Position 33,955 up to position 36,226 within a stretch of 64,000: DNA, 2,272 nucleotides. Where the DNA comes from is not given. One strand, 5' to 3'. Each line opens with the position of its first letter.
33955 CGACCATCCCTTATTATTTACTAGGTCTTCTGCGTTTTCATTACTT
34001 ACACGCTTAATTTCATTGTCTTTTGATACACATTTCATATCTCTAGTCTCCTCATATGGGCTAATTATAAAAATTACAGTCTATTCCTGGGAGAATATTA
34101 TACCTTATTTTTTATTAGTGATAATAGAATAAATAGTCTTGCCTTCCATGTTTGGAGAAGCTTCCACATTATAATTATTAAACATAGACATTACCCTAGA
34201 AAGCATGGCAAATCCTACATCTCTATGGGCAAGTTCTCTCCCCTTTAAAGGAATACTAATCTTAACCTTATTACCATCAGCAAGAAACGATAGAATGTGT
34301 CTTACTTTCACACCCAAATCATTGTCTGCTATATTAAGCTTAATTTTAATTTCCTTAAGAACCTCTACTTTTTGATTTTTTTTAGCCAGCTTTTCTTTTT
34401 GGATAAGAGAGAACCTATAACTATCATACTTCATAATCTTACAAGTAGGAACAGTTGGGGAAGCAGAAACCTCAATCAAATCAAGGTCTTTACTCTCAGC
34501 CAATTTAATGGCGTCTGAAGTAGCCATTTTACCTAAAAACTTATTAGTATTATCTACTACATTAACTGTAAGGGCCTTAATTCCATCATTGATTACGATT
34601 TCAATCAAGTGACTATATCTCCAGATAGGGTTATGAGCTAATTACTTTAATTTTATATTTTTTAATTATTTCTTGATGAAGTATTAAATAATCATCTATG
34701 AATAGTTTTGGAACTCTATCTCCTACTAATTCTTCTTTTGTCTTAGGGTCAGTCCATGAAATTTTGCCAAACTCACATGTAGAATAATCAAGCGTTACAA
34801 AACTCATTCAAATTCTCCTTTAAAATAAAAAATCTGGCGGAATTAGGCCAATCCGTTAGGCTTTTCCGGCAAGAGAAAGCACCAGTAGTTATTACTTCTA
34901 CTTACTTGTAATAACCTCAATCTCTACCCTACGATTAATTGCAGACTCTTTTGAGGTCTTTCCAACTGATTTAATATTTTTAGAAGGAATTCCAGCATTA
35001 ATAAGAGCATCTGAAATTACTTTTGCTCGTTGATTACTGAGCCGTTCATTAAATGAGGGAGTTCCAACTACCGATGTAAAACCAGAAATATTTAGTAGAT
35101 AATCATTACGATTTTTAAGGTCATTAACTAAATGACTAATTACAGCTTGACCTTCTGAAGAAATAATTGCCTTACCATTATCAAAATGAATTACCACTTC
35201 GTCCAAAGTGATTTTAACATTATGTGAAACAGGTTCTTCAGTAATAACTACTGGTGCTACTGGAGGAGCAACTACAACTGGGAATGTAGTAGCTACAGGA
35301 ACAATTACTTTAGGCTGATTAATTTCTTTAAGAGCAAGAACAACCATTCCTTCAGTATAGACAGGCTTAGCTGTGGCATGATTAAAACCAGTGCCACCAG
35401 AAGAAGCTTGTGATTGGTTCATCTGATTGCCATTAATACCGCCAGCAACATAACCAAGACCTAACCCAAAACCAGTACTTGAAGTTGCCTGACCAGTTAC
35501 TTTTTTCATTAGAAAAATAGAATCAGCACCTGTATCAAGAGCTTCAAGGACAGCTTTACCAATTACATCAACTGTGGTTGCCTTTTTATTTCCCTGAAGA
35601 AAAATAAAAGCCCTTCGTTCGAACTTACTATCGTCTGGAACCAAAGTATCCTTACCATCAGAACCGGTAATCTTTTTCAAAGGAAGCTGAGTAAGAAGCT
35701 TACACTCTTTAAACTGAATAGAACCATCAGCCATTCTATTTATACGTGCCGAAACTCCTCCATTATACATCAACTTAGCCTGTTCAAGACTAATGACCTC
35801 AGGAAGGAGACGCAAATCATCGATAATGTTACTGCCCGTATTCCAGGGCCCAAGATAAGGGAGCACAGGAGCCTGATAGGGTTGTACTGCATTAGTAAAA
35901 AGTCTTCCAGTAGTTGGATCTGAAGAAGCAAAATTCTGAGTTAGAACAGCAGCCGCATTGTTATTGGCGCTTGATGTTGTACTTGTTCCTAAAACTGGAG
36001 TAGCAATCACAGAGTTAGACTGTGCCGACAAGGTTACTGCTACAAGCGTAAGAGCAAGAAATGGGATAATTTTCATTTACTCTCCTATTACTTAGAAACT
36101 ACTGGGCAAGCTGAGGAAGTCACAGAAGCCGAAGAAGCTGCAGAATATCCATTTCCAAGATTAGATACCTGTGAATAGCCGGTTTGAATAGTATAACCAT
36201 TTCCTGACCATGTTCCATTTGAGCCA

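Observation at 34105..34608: Bacterial-type translation initiation factor IF-3 in a phage-like accessory region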

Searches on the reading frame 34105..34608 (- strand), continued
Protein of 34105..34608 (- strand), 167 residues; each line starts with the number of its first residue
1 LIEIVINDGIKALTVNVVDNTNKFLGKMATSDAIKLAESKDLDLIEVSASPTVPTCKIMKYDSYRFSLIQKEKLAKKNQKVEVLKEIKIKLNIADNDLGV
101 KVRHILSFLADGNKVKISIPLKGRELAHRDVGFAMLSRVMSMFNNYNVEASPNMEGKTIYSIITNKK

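Call 82: find_related_loci(query=A1, collection=genome_contigs, flank=3000)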
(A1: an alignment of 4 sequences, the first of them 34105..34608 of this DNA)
Query A1 (167 aa) in genome_contigs; peptide patterns used: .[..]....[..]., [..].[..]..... (x = any residue, [..] = any of these).
553 stretches matched a pattern; 13 encode a relative of the query (tblastn E <= 1e-3); 13 distinct loci.
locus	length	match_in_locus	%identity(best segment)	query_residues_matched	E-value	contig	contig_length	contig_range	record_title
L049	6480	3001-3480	34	6-164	2e-31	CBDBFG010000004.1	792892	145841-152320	MAG: Alphaproteobacteria bacterium isolate 87c41299-eaad-497f-bd86-e93398812fff genome assembly, contig: contig_4, whole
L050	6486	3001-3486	34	6-166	3e-30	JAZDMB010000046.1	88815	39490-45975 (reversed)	MAG: Planctomycetota bacterium isolate MEGAHIT-group-0.630 k141_15605390, whole genome shotgun sequence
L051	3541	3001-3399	38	7-139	2e-29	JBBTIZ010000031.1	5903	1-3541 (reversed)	MAG: Planctomycetota bacterium isolate H41-bin223_1 H41_bin223_1_000000000031, whole genome shotgun sequence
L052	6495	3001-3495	37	3-166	8e-29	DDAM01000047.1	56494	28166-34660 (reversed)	MAG TPA_asm: Firmicutes bacterium UBA2058 UBA2058_contig_156, whole genome shotgun sequence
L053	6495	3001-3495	37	3-166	7e-29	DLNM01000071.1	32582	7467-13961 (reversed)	MAG TPA_asm: Firmicutes bacterium UBA7510 UBA7510_contig_465, whole genome shotgun sequence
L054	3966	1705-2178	37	3-159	4e-28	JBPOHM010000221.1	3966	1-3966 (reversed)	MAG: Bacillota bacterium isolate MAG_142 c_000000306287, whole genome shotgun sequence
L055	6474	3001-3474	35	3-159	1e-26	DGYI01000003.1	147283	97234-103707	MAG TPA_asm: Firmicutes bacterium UBA5010 UBA5010_contig_27, whole genome shotgun sequence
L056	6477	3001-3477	34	4-163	6e-26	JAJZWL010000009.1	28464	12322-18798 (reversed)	MAG: bacterium isolate TL1-1.bin64 NODE_1020_length_28464_cov_3.714649, whole genome shotgun sequence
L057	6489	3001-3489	35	4-167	1e-24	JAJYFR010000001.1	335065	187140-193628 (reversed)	MAG: bacterium isolate DBS1-2.bin54 NODE_14_length_335065_cov_2.844906, whole genome shotgun sequence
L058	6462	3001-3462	35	4-158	3e-23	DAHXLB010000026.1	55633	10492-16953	MAG TPA_asm: bacterium isolate clean1586 k141_231701, whole genome shotgun sequence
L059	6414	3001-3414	37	7-148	4e-23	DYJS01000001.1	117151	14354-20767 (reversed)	MAG TPA_asm: Candidatus Methylomirabilis sp. isolate SulCav_AS07-7_27_128 SulCav_AS07_7_86_length_117151_cov_79_423883,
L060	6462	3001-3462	33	4-158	8e-22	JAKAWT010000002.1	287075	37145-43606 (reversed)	MAG: bacterium isolate YP4.bin81 NODE_21_length_287075_cov_11.481913, whole genome shotgun sequence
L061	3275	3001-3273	42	7-97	8e-20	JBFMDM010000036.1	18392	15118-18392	MAG: Planctomycetota bacterium isolate MAG219 MAG219_36, whole genome shotgun sequence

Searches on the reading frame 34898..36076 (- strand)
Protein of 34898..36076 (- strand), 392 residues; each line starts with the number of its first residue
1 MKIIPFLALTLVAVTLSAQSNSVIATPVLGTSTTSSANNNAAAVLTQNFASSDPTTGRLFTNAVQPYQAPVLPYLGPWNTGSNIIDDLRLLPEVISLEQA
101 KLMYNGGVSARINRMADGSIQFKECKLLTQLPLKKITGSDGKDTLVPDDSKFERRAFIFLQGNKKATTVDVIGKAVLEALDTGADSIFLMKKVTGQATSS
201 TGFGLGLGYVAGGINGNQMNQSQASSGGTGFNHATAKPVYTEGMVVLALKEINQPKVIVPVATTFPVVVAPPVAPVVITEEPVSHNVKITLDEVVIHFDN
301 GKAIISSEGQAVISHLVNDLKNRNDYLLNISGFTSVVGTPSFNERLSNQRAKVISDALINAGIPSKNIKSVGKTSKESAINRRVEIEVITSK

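Call 10: search_protein_families(library=phrogs, proteins=[window:34898-36076:-], max_evalue=0.001)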
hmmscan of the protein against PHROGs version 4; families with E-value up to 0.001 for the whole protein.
window:34898-36076:- (392 aa): 4 families
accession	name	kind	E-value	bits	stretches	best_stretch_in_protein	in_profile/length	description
phrog_7897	-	unknown function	1.7e-12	48.4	1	268-389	193-322/327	-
phrog_15381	-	unknown function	1.7e-07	32.4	1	287-390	3-117/154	-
phrog_7537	-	unknown function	3.8e-05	24.2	1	292-369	146-224/259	-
phrog_26111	-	moron, auxiliary metabolic gene and host takeover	8.2e-05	22.6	1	288-377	223-309/327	membrane protein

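Call 11: search_protein_families(library=pfam, proteins=[window:34898-36076:-], max_evalue=0.001)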
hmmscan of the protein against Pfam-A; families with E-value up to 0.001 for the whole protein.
window:34898-36076:- (392 aa): 1 family
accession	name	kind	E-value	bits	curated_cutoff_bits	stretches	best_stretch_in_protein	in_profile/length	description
PF00691.25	OmpA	-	1e-12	48.6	27.2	1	298-379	2-85/98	OmpA family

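Call 81: find_related_loci(query=window:34898-36076:-, collection=genome_contigs, flank=5000)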
Query window:34898-36076:- (392 aa) in genome_contigs; peptide patterns used: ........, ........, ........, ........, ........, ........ (x = any residue, [..] = any of these).
189 stretches matched a pattern, but none encodes a relative of the query by tblastn (E <= 1e-3).
